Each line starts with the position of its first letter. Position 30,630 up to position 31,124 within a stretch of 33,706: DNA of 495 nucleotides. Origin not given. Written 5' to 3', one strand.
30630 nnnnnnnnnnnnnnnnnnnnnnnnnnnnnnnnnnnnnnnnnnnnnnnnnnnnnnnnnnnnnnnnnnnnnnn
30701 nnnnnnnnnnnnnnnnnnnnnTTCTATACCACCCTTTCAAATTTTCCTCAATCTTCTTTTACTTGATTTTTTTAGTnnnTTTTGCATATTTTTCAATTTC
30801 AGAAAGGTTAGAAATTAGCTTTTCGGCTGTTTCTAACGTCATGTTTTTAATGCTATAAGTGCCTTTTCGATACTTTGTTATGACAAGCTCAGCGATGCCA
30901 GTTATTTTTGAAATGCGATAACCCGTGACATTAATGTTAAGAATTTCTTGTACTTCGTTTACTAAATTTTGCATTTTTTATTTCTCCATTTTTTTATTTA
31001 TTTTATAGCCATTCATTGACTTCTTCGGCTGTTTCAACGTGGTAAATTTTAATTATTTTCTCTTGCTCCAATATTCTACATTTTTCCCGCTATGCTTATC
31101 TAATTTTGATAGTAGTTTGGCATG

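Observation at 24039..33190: Family of near-consensus early promoters sharing a conserved spacer motif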

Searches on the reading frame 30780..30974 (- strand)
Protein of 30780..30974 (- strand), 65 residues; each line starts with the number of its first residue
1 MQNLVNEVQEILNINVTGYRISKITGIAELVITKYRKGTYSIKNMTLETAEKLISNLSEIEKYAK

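Call 13: search_protein_families(library=pfam, max_evalue=0.01, proteins=[window:30780-30974:-])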
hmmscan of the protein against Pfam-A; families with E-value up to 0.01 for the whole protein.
window:30780-30974:- (65 aa): 0 families

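Call 34: search_protein_families(library=phrogs, max_evalue=0.001, proteins=[window:30780-30974:-])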
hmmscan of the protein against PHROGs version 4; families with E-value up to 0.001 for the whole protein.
window:30780-30974:- (65 aa): 2 families
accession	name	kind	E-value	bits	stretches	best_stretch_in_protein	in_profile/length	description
phrog_1529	-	unknown function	6.8e-15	56.7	1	1-64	4-67/209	-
phrog_18749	-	unknown function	0.00021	22.2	1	7-53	106-152/161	-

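Call 36: find_homologous_proteins(query=window:30780-30974:-)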
Query window:30780-30974:- (65 aa): 115 proteins with E <= 0.001 among 116 candidates.
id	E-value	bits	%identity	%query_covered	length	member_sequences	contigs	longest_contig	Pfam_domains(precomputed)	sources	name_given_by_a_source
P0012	4.6e-31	122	98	100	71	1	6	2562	-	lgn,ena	-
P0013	9.1e-31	121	95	100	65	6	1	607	-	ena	-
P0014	1.1e-30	120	97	100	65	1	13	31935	-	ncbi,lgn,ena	-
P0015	2.6e-30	119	97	100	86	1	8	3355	-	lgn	-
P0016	2.9e-30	119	95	100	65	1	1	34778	-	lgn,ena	-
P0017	8.6e-30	118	92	100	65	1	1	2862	-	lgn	-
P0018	1.1e-29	117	95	100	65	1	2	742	-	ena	-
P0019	1.4e-29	117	94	100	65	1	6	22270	-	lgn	-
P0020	4.9e-29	115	92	100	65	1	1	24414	-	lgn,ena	-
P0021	5.9e-29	115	92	100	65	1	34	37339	-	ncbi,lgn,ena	ncbi:MAG: hypothetical protein ACTILV_02020 [Lactococcus cremoris]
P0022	1.8e-28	114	91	100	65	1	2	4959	-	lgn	-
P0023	2.7e-28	113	89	100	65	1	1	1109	-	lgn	-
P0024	3.7e-28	113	89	100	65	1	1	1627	-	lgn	-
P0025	5.5e-28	112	89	100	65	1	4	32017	-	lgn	-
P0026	7.1e-28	112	89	100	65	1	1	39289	-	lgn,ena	-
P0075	1.8e-24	101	78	100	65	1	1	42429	-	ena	-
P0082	2.9e-24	100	78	100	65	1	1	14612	-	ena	-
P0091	3.9e-24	100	77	100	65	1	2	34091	-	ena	-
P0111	2.0e-23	98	78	100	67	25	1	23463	-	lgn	-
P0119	1.0e-22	96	75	100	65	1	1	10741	-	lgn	-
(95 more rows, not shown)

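Call 37: find_encoding_contigs(protein=P0026, flank=10000, max_places=1)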
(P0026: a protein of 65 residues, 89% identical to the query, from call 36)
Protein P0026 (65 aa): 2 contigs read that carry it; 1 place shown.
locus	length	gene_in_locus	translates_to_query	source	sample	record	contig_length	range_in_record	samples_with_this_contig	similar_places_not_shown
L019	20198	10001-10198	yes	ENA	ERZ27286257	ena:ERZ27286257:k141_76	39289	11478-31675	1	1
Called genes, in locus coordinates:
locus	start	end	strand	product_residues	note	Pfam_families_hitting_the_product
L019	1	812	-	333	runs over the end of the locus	PF05065:Phage_capsid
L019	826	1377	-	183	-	PF14265:DUF4355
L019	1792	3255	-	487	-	PF05133:SPP1_portal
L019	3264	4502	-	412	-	PF03237:Terminase_6N, PF04466:Terminase_3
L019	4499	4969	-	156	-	-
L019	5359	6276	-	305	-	PF02086:MethyltransfD12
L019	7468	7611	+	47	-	-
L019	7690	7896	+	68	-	-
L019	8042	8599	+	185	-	-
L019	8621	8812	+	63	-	-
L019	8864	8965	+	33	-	-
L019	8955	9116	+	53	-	-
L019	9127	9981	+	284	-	-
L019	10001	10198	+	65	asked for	-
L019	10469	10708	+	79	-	-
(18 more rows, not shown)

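Call 38: find_encoding_contigs(protein=P0075, flank=10000, max_places=1)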
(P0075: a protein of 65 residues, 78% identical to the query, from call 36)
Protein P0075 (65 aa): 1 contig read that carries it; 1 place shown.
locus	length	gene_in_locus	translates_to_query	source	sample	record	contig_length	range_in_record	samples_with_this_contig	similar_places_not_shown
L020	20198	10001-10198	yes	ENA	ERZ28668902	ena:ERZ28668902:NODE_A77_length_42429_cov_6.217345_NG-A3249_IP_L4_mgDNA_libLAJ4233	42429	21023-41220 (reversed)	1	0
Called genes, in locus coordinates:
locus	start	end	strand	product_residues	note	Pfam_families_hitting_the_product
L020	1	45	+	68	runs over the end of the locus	-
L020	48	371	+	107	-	-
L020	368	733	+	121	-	-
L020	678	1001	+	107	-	-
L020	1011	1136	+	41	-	-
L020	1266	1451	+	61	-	-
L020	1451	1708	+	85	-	-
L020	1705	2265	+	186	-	-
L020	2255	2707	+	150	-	-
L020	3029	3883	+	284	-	PF01145:Band_7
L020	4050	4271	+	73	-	-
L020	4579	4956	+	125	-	-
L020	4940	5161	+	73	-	-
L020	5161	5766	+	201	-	PF12850:Metallophos_2 (weak)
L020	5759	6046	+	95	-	-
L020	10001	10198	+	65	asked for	-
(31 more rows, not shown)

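Call 39: find_encoding_contigs(protein=P0091, flank=10000, max_places=1)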
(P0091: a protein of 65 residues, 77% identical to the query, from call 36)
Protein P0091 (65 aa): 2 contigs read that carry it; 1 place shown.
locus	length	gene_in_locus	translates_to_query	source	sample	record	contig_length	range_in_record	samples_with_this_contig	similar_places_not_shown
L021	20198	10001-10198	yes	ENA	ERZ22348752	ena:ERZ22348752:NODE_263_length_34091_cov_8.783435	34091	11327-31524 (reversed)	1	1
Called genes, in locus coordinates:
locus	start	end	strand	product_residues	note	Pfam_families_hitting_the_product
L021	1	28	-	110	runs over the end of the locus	PF05135:Phage_connect_1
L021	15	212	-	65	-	PF12949:HeH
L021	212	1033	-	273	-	PF25209:Phage_capsid_4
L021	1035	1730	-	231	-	PF14265:DUF4355 (weak)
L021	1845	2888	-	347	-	PF04233:Phage_Mu_F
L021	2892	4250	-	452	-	PF05133:SPP1_portal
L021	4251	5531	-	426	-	PF04466:Terminase_3, PF17288:Terminase_3C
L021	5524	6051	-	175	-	PF03592:Terminase_2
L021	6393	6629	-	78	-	-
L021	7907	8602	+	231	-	-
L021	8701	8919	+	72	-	-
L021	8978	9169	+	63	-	-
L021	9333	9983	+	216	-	-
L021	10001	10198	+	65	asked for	-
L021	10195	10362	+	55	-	-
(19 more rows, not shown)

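Call 40: find_encoding_contigs(protein=P0021, flank=10000, max_places=2)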
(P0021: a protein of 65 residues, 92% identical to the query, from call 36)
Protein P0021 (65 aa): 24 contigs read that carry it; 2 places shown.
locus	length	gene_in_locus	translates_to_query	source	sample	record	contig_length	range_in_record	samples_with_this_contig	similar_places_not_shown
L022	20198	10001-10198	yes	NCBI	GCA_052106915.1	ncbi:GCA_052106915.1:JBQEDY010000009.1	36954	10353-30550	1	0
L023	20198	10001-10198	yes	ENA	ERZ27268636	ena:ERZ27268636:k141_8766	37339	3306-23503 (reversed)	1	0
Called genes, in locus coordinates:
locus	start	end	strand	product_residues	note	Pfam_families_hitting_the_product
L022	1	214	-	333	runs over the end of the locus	PF05065:Phage_capsid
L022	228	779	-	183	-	PF14265:DUF4355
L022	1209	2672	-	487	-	PF05133:SPP1_portal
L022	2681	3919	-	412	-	PF03237:Terminase_6N, PF04466:Terminase_3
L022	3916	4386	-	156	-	-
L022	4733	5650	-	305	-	PF02086:MethyltransfD12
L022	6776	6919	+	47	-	-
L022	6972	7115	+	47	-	-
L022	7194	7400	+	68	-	-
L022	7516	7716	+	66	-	-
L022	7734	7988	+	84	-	PF26096:DUF8033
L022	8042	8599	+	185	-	-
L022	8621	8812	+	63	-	-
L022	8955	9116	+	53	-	-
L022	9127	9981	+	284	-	-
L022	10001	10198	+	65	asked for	-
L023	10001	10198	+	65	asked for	-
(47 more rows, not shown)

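Call 52: search_solved_structures(query=window:30780-30974:-, max_evalue=10)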
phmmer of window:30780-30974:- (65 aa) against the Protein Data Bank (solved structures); distinct sequences matched with E-value up to 10: 6.
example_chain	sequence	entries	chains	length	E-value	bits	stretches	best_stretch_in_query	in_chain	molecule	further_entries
8jfr_B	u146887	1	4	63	1.8e-06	30.9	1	7-62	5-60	AcrIIA15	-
9lx2_A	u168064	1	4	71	7.5e-06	28.9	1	11-62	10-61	anti-CRISPR-associated protein Aca11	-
8jfo_B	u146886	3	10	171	1.6e-05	27.9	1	7-62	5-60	AcrIIA15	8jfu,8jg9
7udl_A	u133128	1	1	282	0.071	16.5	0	24-55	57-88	Designed helical repeat protein (DHR) RPB_PLP1_R6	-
7udm_A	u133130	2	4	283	0.071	16.5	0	24-55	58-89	Designed helical repeat protein (DHR) RPB_PLP1_R6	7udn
6fkf_g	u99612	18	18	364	0.92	13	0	6-59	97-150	ATP synthase gamma chain, chloroplastic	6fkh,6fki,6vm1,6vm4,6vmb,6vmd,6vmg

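Call 54: search_protein_families(library=pfam, max_evalue=10, proteins=[window:30780-30974:-])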
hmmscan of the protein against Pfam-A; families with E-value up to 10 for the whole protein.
window:30780-30974:- (65 aa): 5 families
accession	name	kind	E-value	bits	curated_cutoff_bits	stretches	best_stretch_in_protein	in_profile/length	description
PF04459.17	DUF512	-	0.019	14.7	25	1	32-62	5-35/202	Protein of unknown function (DUF512)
PF21235.4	UBA_ARI1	-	0.048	13.8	26.9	1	1-21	3-23/41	E3 ubiquitin-protein ligase ARIH1, UBA-like domain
PF13443.12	HTH_26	-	0.052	14.2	22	1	19-53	14-46/63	Cro/C1-type HTH DNA-binding domain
PF22879.1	AIPR_N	-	0.079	13.4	28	1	13-58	32-76/151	Abortive infection phage resistance protein N-terminal domain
PF22746.1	SHOCT-like_DUF2089-C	-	0.31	11.2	27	1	45-61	15-31/32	SHOCT-like domain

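Call 56: search_solved_structures(query=window:30780-30974:-, max_evalue=0.001, show_alignments=3)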
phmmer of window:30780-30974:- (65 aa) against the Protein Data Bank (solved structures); distinct sequences matched with E-value up to 0.001: 3.
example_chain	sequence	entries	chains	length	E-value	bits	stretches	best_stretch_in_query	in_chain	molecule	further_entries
8jfr_B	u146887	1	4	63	1.8e-06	30.9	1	7-62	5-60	AcrIIA15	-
9lx2_A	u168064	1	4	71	7.5e-06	28.9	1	11-62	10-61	anti-CRISPR-associated protein Aca11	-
8jfo_B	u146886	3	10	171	1.6e-05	27.9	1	7-62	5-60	AcrIIA15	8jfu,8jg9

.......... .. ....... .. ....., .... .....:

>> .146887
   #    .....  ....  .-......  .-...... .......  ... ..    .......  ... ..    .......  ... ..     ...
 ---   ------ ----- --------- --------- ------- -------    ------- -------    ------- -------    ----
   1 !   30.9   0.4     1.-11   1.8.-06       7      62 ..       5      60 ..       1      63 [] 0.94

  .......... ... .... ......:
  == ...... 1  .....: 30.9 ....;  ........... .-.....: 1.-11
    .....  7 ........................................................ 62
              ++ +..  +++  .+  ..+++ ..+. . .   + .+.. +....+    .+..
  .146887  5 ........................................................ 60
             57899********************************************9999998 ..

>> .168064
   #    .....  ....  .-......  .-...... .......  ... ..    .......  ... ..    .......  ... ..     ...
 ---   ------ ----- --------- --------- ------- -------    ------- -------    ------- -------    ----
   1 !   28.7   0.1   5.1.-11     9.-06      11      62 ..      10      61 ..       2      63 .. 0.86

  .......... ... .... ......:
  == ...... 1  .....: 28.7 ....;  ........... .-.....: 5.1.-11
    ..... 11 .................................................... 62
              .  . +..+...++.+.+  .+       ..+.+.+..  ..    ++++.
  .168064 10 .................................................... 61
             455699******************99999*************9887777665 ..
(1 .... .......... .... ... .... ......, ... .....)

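Call 70: search_protein_families(library=padloc, max_evalue=0.01, proteins=[window:30780-30974:-])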
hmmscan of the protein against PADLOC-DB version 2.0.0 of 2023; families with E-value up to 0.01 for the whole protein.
window:30780-30974:- (65 aa): 0 families

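Call 80: predict_structure(alignment_id=A2)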
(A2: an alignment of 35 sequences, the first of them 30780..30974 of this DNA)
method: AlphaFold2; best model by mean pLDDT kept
length: 65 residues; sequences in the alignment: 35
mean_pLDDT: 86.1   pTM: 0.69
mean pLDDT of the five models: 86.1, 55.4, 53.5, 50.0, 47.6
residues with pLDDT >= 90: 17; 70-90: 47; 50-70: 1; < 50: 0
segments of 3 or more residues with pLDDT < 50: none
pLDDT, mean of each block of 10 residues (from residue 1): 85 87 83 83 87 91 87
secondary structure, 60 per line:
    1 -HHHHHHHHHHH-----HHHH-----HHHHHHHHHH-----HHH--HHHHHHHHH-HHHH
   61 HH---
elements in order: H2-12 H18-21 H27-36 H47-55 H57-62

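Call 82: fold_search(model_id=the predicted structure, library=pdb)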
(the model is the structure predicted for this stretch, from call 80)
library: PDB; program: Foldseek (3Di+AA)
matches with E <= 10: 20; with E <= 0.001: 0
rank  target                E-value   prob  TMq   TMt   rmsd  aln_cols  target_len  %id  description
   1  8jfr_A                3.7e-02  1.00  0.61  0.64   3.3        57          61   35  N-terminal domain of AcrIIA15 in complex with palindromic DNA substrate (released 2024-02-28)
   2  8jfr_C                4.2e-02  1.00  0.61  0.64   3.3        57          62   35  N-terminal domain of AcrIIA15 in complex with palindromic DNA substrate (released 2024-02-28)
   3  8jfo_A                6.4e-02  1.00  0.59  0.27   3.5        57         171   35  Crystal structure of anti-CRISPR protein AcrIIA15 (released 2024-02-28)
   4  9lx2_B                7.7e-02  0.99  0.59  0.59   3.2        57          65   33  anti-CRISPR-associated protein, Aca11 (released 2025-11-12)
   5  8jfu_C                8.6e-02  1.00  0.62  0.32   3.0        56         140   34  AcrIIA15 in complex with palindromic DNA substrate (released 2024-02-28)
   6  9lx2_A                9.1e-02  0.99  0.58  0.56   3.2        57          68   33  anti-CRISPR-associated protein, Aca11 (released 2025-11-12)
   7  8jfu_A                1.8e-01  0.98  0.61  0.28   3.4        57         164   35  AcrIIA15 in complex with palindromic DNA substrate (released 2024-02-28)
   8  9lx2_C                2.2e-01  0.96  0.57  0.56   3.9        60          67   32  anti-CRISPR-associated protein, Aca11 (released 2025-11-12)
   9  9lx2_D                4.6e-01  0.91  0.58  0.59   3.2        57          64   33  anti-CRISPR-associated protein, Aca11 (released 2025-11-12)
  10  3t49_A                2.9e+00  0.23  0.49  0.46   4.9        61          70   16  Crystal structure of truncated form of Staphylococcal Complement Inhibitor B (SCIN-B) at 1.5 Angstrom (released 2011-11-23)
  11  9g9k_A                3.2e+00  0.06  0.31  0.05  11.8        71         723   13  CryoEM structure of Enterococcus italicus Csm-crRNA-CTR2 complex (4.3) bound to AMPNPP (released 2025-01-29)
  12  2qzg_C                5.2e+00  0.07  0.35  0.27  11.8        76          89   16  Crystal structure of unknown function protein MMP1188 (released 2007-09-04)
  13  2qzg_B                5.5e+00  0.05  0.30  0.23  12.1        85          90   10  Crystal structure of unknown function protein MMP1188 (released 2007-09-04)
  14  9g9j_A                5.9e+00  0.04  0.32  0.05  10.8        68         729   12  CryoEM structure of Enterococcus italicus Csm-crRNA complex bound to pNppA3 and AMPNPP (released 2025-01-29)
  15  3t49_C                6.3e+00  0.13  0.48  0.46   4.8        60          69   17  Crystal structure of truncated form of Staphylococcal Complement Inhibitor B (SCIN-B) at 1.5 Angstrom (released 2011-11-23)
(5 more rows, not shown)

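Call 86: search_dna_similar(query=window:30780-30974:-, collection=phages, mode=protein, max_evalue=0.001, max_rows=30)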
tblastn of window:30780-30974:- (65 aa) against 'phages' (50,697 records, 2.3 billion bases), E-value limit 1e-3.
Records with a match: 42; places in all: 43; records where one place covers at least 80% of the query: 2.
Best place of each record, by identity: <60% 42.
By first word of the organism name: Staphylococcus 40; Xanthomonas 1; Latilactobacillus 1.
By host as written in the record: Staphylococcus aureus 14; Staphylococcus aureus RN4220 4; Staphylococcus sp. 2; Staphylococcus aureus ATCC 29213 2; Staphylococcus aureus subsp. aureus RN4220 2; Staphylococcus aureus N315 2; Staphylococcus aureus strain 8325 2; Xanthomonas campestris pv. campestris 1; and 13 more.
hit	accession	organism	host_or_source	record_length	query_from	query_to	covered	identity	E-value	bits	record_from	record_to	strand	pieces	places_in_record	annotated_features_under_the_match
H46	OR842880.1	Xanthomonas phage SU1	Xanthomonas campestris pv. campestris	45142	7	53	72%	51.1%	8e-7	49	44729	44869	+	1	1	hypothetical protein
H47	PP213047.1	Staphylococcus phage vB_G30_01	Staphylococcus warneri G30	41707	7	53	72%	51.1%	9e-7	49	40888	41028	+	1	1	hypothetical protein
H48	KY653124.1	Staphylococcus phage IME1367_01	Staphylococcus warneri IME1367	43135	7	53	72%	51.1%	9e-7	49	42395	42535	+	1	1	hypothetical protein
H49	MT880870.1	Staphylococcus phage PhiSepi-HH1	Staphylococcus epidermidis HD21-2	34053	8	62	85%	42.9%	3e-4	42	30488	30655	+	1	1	hypothetical protein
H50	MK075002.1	Staphylococcus phage phiSP38-1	Staphylococcus pseudintermedius 14-29-38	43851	7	62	86%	39.3%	7e-4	41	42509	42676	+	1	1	hypothetical protein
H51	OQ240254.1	Latilactobacillus phage TMW 1.706 P2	Latilactobacillus curvatus TMW 1.706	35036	4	53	77%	44.0%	4e-5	44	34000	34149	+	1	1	putative HTH cro/C1-type domain-containing protein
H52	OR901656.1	Staphylococcus phage SAP71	Staphylococcus aureus SA71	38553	10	60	78%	41.2%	5e-6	47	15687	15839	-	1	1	hypothetical protein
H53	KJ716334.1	Staphylococcus phage SA97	Staphylococcus aureus RN4220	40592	10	60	78%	41.2%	5e-6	47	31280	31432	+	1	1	transcriptional regulator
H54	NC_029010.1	Staphylococcus phage SA97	Staphylococcus aureus RN4220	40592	10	60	78%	41.2%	5e-6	47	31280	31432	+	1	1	transcriptional regulator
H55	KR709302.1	Staphylococcus phage 55-2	Staphylococcus aureus JP8361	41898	10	60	78%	41.2%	5e-6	47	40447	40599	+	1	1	hypothetical protein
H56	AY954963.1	Staphylococcus phage 55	-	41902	10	60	78%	41.2%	5e-6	47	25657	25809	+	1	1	ORF073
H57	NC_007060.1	Staphylococcus phage 55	Staphylococcus aureus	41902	10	60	78%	41.2%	5e-6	47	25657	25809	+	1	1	ORF073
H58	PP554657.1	Staphylococcus phage mosaic phi11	Staphylococcus aureus USA300-BKV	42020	10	60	78%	41.2%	5e-6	47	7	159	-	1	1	hypothetical protein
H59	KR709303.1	Staphylococcus phage 55-3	Staphylococcus aureus JP8362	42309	10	60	78%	41.2%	5e-6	47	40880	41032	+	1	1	hypothetical protein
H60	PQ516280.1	Staphylococcus phage vB_Q2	Staphylococcus sp.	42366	10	60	78%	41.2%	5e-6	47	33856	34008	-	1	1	hypothetical protein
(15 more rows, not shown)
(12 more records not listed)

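Call 92: find_encoding_contigs(protein=P0111, flank=10000, max_places=1)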
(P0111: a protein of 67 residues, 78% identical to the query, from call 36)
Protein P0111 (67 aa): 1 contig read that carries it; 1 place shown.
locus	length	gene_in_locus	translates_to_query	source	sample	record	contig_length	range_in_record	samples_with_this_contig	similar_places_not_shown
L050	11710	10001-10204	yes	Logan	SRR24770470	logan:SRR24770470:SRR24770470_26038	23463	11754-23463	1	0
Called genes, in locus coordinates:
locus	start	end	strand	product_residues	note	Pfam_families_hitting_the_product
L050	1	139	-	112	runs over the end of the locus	PF10665:Minor_capsid_1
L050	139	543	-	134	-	-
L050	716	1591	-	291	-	-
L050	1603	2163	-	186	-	PF06810:Phage_scaffold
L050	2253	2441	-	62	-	-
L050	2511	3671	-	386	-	PF06152:Phage_min_cap2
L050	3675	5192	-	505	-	PF05133:SPP1_portal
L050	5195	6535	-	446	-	PF04466:Terminase_3, PF17288:Terminase_3C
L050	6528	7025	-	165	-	PF03592:Terminase_2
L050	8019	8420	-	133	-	-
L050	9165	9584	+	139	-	-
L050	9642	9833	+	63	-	-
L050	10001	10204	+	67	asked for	-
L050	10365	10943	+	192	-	PF18780:HNH_repeat, PF13392:HNH_3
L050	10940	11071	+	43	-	-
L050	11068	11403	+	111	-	-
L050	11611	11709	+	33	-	?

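Call 93: find_encoding_contigs(protein=P0119, flank=10000, max_places=1)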
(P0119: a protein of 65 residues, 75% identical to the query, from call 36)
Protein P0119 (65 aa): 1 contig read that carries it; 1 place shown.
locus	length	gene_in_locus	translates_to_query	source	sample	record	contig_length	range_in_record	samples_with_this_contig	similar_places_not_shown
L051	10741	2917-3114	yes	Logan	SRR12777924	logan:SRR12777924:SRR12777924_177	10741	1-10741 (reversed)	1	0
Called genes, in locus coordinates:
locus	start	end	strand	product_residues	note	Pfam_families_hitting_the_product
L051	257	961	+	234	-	-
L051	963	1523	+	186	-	-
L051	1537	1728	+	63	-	-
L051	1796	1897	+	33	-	-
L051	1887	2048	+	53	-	-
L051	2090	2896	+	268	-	-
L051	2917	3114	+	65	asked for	-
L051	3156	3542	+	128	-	-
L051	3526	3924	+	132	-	PF09643:YopX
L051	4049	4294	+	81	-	-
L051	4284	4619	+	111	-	-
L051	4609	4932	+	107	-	-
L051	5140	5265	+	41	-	PF07874:DUF1660 (weak)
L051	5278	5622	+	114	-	-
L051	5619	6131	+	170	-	PF07852:DUF1642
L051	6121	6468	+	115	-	PF07463:NUMOD4, PF13392:HNH_3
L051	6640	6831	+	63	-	-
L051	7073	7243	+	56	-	-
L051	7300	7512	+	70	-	-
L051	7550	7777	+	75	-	-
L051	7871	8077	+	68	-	-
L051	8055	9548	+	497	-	-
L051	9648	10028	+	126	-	-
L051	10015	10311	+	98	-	-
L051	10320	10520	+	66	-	-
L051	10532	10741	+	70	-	?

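Call 94: find_encoding_contigs(protein=P0082, flank=10000, max_places=1)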
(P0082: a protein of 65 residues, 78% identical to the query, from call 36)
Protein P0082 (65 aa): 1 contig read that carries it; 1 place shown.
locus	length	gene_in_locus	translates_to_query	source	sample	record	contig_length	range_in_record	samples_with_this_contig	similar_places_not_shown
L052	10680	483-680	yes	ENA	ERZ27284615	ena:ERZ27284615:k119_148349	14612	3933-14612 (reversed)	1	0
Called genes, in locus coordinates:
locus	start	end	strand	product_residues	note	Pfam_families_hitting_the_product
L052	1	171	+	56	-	?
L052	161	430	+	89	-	-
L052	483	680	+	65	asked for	-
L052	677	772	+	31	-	-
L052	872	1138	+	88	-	-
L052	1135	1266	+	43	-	-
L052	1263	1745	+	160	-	PF11753:DUF3310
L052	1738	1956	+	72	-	-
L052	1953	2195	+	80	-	PF25680:Mom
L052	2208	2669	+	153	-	PF25680:Mom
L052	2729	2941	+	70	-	-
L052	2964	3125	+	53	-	-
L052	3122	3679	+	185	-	PF07852:DUF1642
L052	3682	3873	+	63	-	-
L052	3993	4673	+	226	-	-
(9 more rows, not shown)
